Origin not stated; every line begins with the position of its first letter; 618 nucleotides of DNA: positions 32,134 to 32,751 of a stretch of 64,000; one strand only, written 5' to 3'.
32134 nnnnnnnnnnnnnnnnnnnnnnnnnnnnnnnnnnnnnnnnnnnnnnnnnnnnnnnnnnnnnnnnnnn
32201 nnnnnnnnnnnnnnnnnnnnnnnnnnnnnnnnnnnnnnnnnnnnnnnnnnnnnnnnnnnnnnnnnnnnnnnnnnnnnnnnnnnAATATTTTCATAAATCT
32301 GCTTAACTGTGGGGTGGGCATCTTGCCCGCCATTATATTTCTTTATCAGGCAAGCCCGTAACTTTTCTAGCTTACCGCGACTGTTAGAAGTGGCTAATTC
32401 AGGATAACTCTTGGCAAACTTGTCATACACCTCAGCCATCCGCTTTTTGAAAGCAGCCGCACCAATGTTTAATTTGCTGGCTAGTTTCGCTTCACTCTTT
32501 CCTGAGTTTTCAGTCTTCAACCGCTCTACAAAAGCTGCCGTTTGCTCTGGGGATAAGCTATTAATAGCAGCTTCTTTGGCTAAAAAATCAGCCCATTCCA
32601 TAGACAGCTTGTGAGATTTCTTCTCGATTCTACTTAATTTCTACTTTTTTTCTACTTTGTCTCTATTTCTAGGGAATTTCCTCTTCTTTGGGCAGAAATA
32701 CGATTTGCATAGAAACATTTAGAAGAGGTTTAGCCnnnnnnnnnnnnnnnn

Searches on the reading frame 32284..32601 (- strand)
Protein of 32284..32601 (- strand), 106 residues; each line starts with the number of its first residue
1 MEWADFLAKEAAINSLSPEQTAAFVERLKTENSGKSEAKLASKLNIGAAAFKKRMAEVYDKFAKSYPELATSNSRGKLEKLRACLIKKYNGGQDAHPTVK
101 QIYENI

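Call 16: search_protein_families(library=pfam, proteins=[window:32284-32601:-], max_evalue=10)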
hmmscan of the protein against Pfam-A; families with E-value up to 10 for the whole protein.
seq(106 aa): 3 families
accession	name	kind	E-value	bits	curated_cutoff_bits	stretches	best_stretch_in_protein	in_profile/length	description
PF23943.1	PUS7L_N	-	0.018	15.6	27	1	21-75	15-67/80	PUS7L N-terminal domain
PF14454.12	Prok_Ub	-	0.056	13.7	25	1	54-76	24-46/64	Prokaryotic Ubiquitin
PF24429.1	CSLinker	-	0.078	13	27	1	13-33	2-20/38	CSLinker motif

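Call 18: search_protein_families(library=ncbifam, proteins=[window:32284-32601:-], max_evalue=1)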
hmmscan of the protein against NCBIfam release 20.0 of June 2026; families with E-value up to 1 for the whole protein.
seq(106 aa): 0 families

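Call 19: find_homologous_proteins(query=window:32320-32601:-, max_evalue=0.001)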
Query seq(94 aa) (94 aa): 19 proteins with E <= 0.001 among 19 candidates.
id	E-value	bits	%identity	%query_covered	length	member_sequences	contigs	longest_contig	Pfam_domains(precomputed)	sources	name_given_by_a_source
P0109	2.2e-49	183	96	100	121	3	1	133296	-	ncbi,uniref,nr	ncbi:MAG: hypothetical protein RM368_07050 [Nostoc sp. DedSLP03]|uniref:hypothetical protein n=1 Tax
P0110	1.3e-45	171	89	100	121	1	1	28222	-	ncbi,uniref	ncbi:hypothetical protein [Nostoc sp.]|uniref:hypothetical protein n=1 Tax=Nostoc sp. TaxID=1180 Rep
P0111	8.4e-45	168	88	100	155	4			-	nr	nr:pilus assembly protein PilF [Dendronalium sp. ChiSLP03b]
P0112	2.0e-44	167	87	100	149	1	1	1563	PF13424.13,PF13374.13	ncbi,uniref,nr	ncbi:MAG TPA: tetratricopeptide repeat protein [Nostoc sp.]|uniref:tetratricopeptide repeat protein 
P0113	8.5e-42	159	86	100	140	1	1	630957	-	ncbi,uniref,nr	ncbi:hypothetical protein [Komarekiella delphini-convector]|uniref:hypothetical protein n=1 Tax=Koma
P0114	1.3e-40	155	80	100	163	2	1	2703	PF00931.29,PF13191.13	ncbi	ncbi:ATP-binding protein, partial [Nostoc cf. edaphicum LEGE 07299]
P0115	1.9e-37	145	74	100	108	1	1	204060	-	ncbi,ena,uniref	ncbi:hypothetical protein [Nostoc sp.]|uniref:hypothetical protein n=1 Tax=Nostoc sp. TaxID=1180 Rep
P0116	6.1e-37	143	77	100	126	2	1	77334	-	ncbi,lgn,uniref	ncbi:hypothetical protein [Nostoc sp.]|uniref:hypothetical protein n=1 Tax=Nostoc sp. TaxID=1180 Rep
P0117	3.2e-34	134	76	100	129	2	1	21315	-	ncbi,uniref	ncbi:MAG: hypothetical protein V7K92_15480 [Nostoc sp.]|uniref:hypothetical protein n=1 Tax=Nostoc s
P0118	4.6e-31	124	86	81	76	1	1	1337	-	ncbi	ncbi:MAG: hypothetical protein ACYTX0_41720 [Nostoc sp.]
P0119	1.1e-28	117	66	100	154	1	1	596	-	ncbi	ncbi:MAG: hypothetical protein ACYT04_64940, partial [Nostoc sp.]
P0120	3.1e-28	115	65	100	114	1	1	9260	-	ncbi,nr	ncbi:MAG: hypothetical protein ICV54_04090, partial [Nostoc sp. C3-bin3]|nr:hypothetical protein [No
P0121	1.0e-26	111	70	93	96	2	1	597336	-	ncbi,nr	ncbi:hypothetical protein H6G36_00365 [Anabaena minutissima FACHB-250]|nr:hypothetical protein [Anab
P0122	1.2e-25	107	66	95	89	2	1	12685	-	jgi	jgi:hypothetical protein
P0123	6.5e-25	105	88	64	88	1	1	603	-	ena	-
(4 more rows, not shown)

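Call 23: search_solved_structures(query=A1, max_evalue=10, show_alignments=3)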
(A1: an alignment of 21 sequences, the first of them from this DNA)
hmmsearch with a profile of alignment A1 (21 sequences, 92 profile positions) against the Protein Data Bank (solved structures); distinct sequences matched with E-value up to 10: 17.
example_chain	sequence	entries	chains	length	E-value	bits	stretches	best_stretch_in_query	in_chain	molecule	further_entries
5h7b_A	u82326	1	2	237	4.7e-05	27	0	15-53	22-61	Immunoglobulin G-binding protein A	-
5h7a_C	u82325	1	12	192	0.00027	24.5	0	15-53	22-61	Immunoglobulin G-binding protein A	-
5h79_D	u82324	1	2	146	0.0026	21.4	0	15-53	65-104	Immunoglobulin G-binding protein A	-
4p1l_A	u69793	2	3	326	0.04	17.6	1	19-71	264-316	TRAP dicarboxylate transporter, DctP subunit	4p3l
9e78_3b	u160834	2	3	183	0.1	16.3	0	16-42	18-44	ArcMAP2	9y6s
4mhf_A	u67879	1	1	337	0.18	15.5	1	31-64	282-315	TRAP dicarboxylate transporter, DctP subunit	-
4mij_A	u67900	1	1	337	0.18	15.5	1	31-64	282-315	TRAP dicarboxylate transporter, DctP subunit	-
8d08_A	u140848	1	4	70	0.32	14.6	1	34-87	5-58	HALC4_135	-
4yn8_A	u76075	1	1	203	0.36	14.5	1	25-71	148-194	Response regulator ChrA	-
2kpj_A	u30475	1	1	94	0.69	13.6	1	19-56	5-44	SOS-response transcriptional repressor, LexA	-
1rp3_A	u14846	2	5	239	0.87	13.3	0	36-88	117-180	RNA polymerase sigma factor SIGMA-28 (FliA) | RNA polymerase sigma factor FliA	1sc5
6m6z_A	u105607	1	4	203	1.3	12.7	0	54-87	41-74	TMH4C4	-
4pfb_A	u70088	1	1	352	1.4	12.7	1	41-68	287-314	C4-dicarboxylate-binding protein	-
9whb_A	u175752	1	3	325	1.5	12.6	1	57-81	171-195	3-phosphoglycerate dehydrogenase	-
8ut0_z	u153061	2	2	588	2.4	11.9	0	9-36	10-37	Cytoplasmic 60S subunit biogenesis factor REH1 (N-terminal 3xFLAG tag)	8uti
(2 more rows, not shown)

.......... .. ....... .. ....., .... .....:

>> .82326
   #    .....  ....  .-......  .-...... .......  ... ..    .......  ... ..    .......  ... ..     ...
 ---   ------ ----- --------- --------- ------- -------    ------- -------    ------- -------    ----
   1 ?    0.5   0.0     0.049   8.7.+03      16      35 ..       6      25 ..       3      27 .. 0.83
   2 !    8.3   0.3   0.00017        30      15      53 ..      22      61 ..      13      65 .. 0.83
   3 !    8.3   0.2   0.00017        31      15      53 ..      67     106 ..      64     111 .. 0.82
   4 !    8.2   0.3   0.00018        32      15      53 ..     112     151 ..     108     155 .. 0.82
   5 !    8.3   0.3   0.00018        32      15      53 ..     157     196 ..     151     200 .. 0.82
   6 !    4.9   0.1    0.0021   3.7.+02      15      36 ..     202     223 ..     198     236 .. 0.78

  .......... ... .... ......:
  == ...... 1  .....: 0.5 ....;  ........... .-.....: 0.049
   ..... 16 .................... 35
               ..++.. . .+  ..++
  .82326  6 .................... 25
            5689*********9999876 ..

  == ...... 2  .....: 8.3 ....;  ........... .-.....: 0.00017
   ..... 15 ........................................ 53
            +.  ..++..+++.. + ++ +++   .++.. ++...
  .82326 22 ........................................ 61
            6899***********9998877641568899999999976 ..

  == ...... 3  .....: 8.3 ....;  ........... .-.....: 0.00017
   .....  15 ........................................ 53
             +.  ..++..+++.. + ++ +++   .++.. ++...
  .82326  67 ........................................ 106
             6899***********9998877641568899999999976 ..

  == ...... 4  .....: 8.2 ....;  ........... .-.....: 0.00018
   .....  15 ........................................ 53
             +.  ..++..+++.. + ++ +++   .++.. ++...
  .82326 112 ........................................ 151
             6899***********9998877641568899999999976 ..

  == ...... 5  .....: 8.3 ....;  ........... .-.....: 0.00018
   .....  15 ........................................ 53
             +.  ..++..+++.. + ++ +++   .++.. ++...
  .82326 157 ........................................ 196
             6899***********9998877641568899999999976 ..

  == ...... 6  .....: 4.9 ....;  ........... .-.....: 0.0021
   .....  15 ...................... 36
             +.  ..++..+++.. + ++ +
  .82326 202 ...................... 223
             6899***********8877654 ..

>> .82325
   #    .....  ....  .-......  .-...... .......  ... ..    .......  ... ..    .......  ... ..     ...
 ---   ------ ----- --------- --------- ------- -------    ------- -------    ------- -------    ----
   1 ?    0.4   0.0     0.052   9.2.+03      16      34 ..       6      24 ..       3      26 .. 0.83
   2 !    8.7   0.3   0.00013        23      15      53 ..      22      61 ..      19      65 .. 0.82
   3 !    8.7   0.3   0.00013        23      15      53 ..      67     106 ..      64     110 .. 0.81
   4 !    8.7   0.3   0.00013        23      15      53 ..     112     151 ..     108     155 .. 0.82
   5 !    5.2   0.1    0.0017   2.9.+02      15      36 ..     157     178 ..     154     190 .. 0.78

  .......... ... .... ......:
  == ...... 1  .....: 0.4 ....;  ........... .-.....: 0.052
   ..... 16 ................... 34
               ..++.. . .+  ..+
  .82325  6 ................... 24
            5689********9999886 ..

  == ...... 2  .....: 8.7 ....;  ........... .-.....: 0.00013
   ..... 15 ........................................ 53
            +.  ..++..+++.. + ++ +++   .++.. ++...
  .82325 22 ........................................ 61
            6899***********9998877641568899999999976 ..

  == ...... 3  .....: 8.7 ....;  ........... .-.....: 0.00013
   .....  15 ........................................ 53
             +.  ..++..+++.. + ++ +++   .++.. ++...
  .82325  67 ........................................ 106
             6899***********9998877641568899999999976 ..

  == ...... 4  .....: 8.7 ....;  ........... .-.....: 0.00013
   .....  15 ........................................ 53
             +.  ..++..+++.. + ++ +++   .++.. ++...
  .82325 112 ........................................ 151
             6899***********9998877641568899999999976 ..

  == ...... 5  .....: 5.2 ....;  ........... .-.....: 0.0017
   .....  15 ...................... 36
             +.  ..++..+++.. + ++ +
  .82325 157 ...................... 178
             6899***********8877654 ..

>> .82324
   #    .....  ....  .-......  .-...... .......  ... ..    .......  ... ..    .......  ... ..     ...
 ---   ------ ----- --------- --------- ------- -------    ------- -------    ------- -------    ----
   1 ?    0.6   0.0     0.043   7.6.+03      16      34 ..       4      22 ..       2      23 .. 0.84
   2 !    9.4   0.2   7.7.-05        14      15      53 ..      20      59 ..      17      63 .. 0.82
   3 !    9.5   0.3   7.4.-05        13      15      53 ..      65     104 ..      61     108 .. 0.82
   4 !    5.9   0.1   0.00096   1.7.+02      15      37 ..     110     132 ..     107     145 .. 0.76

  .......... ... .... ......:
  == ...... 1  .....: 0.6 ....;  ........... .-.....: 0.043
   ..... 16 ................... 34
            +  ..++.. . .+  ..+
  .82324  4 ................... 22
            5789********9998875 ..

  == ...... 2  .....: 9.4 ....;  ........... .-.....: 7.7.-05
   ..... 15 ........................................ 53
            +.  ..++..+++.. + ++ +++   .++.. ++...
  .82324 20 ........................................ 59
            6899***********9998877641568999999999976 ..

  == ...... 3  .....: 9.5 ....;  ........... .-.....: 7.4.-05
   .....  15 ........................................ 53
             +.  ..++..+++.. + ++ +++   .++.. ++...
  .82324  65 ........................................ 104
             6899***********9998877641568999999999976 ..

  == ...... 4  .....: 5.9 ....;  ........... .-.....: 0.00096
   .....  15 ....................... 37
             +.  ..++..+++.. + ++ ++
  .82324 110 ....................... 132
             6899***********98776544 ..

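Call 44: predict_structure(alignment_id=A2)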
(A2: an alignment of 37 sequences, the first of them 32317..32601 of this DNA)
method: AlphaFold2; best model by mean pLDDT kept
length: 95 residues; sequences in the alignment: 37
mean_pLDDT: 85.6   pTM: 0.75
mean pLDDT of the five models: 85.6, 85.1, 85.0, 84.2, 73.4
residues with pLDDT >= 90: 43; 70-90: 43; 50-70: 7; < 50: 2
segments of 3 or more residues with pLDDT < 50: none
pLDDT, mean of each block of 10 residues (from residue 1): 89 92 92 88 93 91 82 74 87 51
secondary structure, 60 per line:
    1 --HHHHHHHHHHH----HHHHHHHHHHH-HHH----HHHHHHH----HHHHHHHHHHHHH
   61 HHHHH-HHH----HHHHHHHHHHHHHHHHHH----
elements in order: H3-13 H18-28 H37-43 H48-65 H74-91

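Call 49: fold_search(model_id=the predicted structure, library=pdb)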
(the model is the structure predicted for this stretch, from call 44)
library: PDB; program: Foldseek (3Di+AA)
matches with E <= 10: 332; with E <= 0.001: 0
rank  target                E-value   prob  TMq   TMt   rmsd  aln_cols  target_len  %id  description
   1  3hug_K                2.7e-01  0.91  0.45  0.57   6.7        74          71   24  Crystal structure of Mycobacterium tuberculosis anti-sigma factor RslA in complex with -35 promoter binding domain of  (released 2010-03-02)
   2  3hug_E                4.7e-01  0.90  0.46  0.58   5.5        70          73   23  Crystal structure of Mycobacterium tuberculosis anti-sigma factor RslA in complex with -35 promoter binding domain of  (released 2010-03-02)
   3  3hug_C                5.2e-01  0.85  0.45  0.53   5.6        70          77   23  Crystal structure of Mycobacterium tuberculosis anti-sigma factor RslA in complex with -35 promoter binding domain of  (released 2010-03-02)
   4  3hug_A                5.2e-01  0.85  0.45  0.52   5.5        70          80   23  Crystal structure of Mycobacterium tuberculosis anti-sigma factor RslA in complex with -35 promoter binding domain of  (released 2010-03-02)
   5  6dv9_F                6.9e-01  0.85  0.47  0.28   5.1        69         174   25  Crystal structure of Mycobacterium tuberculosis transcription initiation complex(ECF sigma factor L) containing 5nt RN (released 2019-02-20)
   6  3hug_G                6.9e-01  0.80  0.45  0.56   5.6        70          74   21  Crystal structure of Mycobacterium tuberculosis anti-sigma factor RslA in complex with -35 promoter binding domain of  (released 2010-03-02)
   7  3p7n_A                8.2e-01  0.82  0.40  0.22   3.9        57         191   24  Crystal structure of light activated transcription factor El222 from Erythrobacter litoralis (released 2011-05-25)
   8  2lr8_MODEL_1_A        1.1e+00  0.75  0.38  0.48   3.2        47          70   28  Solution NMR Structure of CASP8-associated protein 2 from Homo sapiens, Northeast Structural Genomics Consorti (released 2012-06-27)
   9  5xt2_E                1.6e+00  0.57  0.48  0.26   5.3        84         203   20  Crystal structures of full-length FixJ from B. japonicum crystallized in space group P212121 (released 2018-05-23)
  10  8d5v_D                1.6e+00  0.41  0.45  0.45   6.9        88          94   11  WhiB6 bound to the SigmaAr4-RNAP Beta flap tip chimera (released 2023-06-14)
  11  8d5v_B                1.7e+00  0.44  0.48  0.47   6.0        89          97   12  WhiB6 bound to the SigmaAr4-RNAP Beta flap tip chimera (released 2023-06-14)
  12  6vdd_A                1.7e+00  0.25  0.39  0.09   9.5       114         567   22  POL domain of Pol1 from M. smegmatis complex with DNA primer-template and dNTP (released 2020-02-12)
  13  4hye_A                1.8e+00  0.80  0.40  0.20   2.5        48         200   21  Crystal structure of a response regulator spr1814 from Streptococcus pneumoniae reveals unique interdomain contacts am (released 2013-06-05)
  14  2o8x_A                1.8e+00  0.63  0.43  0.64   5.2        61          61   21  Crystal structure of the "-35 element" promoter recognition domain of Mycobacterium tuberculosis SigC (released 2006-12-26)
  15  8a5r                  1.8e+00  0.57  0.40  0.20   4.7        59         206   22  Crystal structure of light-activated DNA-binding protein EL222 from Erythrobacter litoralis crystallized and measured in (released 2023-07-05)
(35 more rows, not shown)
